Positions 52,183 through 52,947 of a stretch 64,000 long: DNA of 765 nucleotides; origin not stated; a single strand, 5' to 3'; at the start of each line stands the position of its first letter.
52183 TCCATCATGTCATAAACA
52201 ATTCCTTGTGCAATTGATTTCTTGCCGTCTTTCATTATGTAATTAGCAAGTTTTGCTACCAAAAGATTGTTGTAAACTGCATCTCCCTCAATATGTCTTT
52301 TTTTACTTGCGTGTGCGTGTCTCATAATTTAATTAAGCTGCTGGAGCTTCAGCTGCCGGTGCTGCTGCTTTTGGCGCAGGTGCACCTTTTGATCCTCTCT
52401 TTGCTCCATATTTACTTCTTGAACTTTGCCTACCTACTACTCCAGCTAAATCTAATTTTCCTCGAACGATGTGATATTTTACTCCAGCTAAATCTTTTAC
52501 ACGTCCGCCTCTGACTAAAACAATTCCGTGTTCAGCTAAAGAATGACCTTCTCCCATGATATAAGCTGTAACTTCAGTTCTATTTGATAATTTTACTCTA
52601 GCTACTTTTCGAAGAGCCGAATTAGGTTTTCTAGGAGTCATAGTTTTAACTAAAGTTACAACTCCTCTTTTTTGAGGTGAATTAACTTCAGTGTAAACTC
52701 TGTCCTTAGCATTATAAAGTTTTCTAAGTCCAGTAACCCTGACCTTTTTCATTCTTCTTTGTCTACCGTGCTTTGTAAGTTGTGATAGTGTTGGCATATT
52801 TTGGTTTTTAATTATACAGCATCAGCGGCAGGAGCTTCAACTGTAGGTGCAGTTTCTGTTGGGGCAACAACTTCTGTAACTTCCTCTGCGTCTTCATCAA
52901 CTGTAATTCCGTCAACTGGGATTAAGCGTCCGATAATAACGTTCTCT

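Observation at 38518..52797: The str/S10 core (rpsL-rpsG-fusA-tuf-rpsJ-rplC) is interrupted three times, each displaced gene with its own promoter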

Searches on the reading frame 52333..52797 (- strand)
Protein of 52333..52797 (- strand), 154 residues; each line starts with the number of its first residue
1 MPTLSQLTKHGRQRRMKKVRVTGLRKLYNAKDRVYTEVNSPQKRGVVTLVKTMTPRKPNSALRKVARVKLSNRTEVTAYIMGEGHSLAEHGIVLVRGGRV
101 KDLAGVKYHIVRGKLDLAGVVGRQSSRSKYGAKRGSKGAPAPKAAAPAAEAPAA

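Call 5: search_protein_families(library=pfam, proteins=[window:52333-52797:-], max_evalue=0.01)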
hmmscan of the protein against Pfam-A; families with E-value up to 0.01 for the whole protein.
window:52333-52797:- (154 aa): 1 family
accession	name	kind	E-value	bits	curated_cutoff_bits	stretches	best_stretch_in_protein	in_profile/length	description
PF00164.32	Ribosom_S12_S23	-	3.4e-31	107.7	22.3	1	39-133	10-106/110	Ribosomal protein S12/S23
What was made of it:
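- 52333..52797 (-): rpsL (S12), 14 bp after rpoC. Pfam Ribosom_S12_S23, E=3e-31 (call 5).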
